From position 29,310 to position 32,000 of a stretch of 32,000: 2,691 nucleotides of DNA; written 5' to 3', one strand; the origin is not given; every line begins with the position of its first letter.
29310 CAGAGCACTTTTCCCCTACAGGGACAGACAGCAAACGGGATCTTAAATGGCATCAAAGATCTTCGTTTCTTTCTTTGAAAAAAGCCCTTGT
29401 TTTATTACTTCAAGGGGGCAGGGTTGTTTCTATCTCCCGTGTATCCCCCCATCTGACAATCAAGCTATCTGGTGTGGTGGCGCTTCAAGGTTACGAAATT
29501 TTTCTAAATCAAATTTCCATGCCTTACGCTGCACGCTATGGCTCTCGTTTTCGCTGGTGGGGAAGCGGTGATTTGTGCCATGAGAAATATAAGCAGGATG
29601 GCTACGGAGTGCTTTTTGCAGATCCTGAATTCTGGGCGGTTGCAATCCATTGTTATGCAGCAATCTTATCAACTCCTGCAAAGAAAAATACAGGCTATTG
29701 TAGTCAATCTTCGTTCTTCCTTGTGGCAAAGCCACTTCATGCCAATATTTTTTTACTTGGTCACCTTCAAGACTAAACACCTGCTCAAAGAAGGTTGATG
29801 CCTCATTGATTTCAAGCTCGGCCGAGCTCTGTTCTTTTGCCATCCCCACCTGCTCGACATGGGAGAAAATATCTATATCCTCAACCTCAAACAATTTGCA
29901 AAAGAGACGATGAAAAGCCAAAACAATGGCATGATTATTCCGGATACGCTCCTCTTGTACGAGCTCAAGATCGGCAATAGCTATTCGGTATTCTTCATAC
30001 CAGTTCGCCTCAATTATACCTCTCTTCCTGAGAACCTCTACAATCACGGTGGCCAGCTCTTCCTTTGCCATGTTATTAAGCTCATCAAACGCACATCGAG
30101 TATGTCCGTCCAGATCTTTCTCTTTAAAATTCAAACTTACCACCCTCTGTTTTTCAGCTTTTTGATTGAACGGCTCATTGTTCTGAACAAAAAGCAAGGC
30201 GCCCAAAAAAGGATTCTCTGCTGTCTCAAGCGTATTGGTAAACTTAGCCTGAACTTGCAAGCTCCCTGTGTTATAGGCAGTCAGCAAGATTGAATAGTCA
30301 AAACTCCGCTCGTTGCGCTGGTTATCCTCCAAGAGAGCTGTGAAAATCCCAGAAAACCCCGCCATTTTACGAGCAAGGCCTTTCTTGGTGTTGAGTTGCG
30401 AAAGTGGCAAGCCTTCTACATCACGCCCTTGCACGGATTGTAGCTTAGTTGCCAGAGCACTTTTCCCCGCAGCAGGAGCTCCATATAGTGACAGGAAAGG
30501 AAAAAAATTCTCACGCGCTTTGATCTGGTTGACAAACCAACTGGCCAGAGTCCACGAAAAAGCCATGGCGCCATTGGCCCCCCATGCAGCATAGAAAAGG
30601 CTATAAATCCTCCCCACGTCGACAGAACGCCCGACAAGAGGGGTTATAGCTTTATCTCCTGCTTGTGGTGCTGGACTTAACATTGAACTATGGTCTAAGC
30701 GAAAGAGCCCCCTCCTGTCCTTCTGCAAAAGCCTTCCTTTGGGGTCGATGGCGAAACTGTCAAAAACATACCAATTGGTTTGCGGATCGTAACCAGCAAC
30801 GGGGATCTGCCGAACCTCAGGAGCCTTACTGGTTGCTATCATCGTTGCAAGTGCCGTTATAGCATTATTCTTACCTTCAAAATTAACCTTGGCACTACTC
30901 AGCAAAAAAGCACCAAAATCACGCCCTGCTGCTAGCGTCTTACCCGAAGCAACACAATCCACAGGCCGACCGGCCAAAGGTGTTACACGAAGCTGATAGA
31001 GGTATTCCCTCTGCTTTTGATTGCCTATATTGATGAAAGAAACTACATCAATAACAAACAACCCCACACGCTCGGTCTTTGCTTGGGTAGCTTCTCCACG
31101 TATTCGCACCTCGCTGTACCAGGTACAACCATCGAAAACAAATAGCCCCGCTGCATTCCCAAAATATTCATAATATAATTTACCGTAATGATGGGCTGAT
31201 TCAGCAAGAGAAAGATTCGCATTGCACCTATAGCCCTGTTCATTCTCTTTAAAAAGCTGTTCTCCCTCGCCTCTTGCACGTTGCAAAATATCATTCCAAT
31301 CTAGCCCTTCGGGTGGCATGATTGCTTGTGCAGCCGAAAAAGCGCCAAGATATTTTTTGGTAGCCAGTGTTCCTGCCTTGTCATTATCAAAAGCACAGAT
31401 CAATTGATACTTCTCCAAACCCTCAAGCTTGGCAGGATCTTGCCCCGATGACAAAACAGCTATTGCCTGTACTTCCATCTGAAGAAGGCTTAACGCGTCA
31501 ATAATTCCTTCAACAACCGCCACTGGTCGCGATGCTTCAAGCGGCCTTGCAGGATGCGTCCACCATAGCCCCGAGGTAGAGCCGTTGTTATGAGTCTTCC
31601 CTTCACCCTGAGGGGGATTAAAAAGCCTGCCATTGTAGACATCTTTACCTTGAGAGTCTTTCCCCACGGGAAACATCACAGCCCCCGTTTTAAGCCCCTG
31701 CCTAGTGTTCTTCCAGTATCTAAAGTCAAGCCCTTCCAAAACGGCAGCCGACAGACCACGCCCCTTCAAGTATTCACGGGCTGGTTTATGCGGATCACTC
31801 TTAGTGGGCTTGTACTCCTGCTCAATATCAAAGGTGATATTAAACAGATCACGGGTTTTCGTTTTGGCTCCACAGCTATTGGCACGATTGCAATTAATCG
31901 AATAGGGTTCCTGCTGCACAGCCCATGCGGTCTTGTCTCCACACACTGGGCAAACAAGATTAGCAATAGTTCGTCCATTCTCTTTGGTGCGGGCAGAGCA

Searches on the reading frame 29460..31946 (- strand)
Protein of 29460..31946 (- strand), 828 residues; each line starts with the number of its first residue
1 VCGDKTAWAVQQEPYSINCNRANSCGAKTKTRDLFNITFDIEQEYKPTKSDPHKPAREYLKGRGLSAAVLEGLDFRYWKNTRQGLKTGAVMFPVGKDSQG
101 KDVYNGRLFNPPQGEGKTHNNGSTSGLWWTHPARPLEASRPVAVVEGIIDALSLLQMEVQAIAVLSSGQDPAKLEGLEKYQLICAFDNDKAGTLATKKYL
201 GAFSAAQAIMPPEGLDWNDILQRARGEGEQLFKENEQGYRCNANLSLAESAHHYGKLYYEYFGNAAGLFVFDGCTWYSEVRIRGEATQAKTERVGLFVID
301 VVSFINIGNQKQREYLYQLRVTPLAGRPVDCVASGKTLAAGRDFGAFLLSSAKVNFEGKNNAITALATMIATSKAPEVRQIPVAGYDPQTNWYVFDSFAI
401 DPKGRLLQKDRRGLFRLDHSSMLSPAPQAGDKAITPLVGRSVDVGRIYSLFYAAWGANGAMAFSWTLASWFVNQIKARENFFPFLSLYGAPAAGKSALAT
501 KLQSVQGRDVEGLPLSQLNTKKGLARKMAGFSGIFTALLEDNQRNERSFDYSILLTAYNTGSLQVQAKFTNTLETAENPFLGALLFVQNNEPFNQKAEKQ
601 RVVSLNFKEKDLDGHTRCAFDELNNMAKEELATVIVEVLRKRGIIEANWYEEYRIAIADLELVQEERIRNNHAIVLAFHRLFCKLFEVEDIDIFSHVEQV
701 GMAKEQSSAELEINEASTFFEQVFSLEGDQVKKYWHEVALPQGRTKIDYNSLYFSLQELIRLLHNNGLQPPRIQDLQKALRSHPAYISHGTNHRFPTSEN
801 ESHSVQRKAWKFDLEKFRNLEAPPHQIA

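Call 14: search_protein_families(library=pfam, proteins=[window:29460-31946:-], max_evalue=0.01)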
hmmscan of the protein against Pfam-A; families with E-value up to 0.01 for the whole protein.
window:29460-31946:- (828 aa): 2 families
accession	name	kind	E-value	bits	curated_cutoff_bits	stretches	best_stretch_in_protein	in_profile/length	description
PF13155.12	Toprim_2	-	4.8e-13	49.7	22.1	1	144-221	2-88/88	Toprim-like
PF13362.12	Toprim_3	-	5.3e-09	36.8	27.2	1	142-223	2-91/95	Toprim domain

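Call 52: search_protein_families(library=padloc, proteins=[window:29460-31946:-], max_evalue=0.001)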
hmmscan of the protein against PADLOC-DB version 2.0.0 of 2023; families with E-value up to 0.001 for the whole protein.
window:29460-31946:- (828 aa): 1 family
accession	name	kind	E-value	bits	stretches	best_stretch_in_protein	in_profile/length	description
PDLC03800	RTasDnaG-like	-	1.3e-11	42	1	140-235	285-386/550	DRT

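Call 74: search_protein_families(library=phrogs, proteins=[window:29460-31946:-], max_evalue=0.001)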
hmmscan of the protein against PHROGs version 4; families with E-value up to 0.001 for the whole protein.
window:29460-31946:- (828 aa): 7 families
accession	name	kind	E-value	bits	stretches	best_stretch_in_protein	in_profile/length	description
phrog_1139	-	DNA, RNA and nucleotide metabolism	2.3e-82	278.4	1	2-781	35-849/895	DNA primase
phrog_47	-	DNA, RNA and nucleotide metabolism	3.5e-16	59.9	1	1-236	57-334/947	DNA primase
phrog_6444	-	DNA, RNA and nucleotide metabolism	3e-10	40.5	1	140-202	260-325/577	DNA primase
phrog_849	-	DNA, RNA and nucleotide metabolism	8.4e-10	39.2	1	137-238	236-345/435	DNA primase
phrog_239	-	DNA, RNA and nucleotide metabolism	2.6e-09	37.6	1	19-226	68-301/801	DNA primase/helicase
phrog_510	-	DNA, RNA and nucleotide metabolism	1.2e-06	28.6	1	51-233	145-357/667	DNA primase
phrog_5629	-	DNA, RNA and nucleotide metabolism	1.3e-06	27.7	1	54-189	122-274/930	DNA primase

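Call 75: search_protein_families(library=ncbifam, proteins=[window:29460-31946:-], max_evalue=0.001)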
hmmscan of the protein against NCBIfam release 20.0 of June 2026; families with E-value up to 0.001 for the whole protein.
window:29460-31946:- (828 aa): 1 family
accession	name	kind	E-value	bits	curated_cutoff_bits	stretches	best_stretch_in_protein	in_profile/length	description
TIGR01391.1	dnaG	equivalog_domain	1.6e-11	43.7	283.6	1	126-226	242-350/414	DNA primase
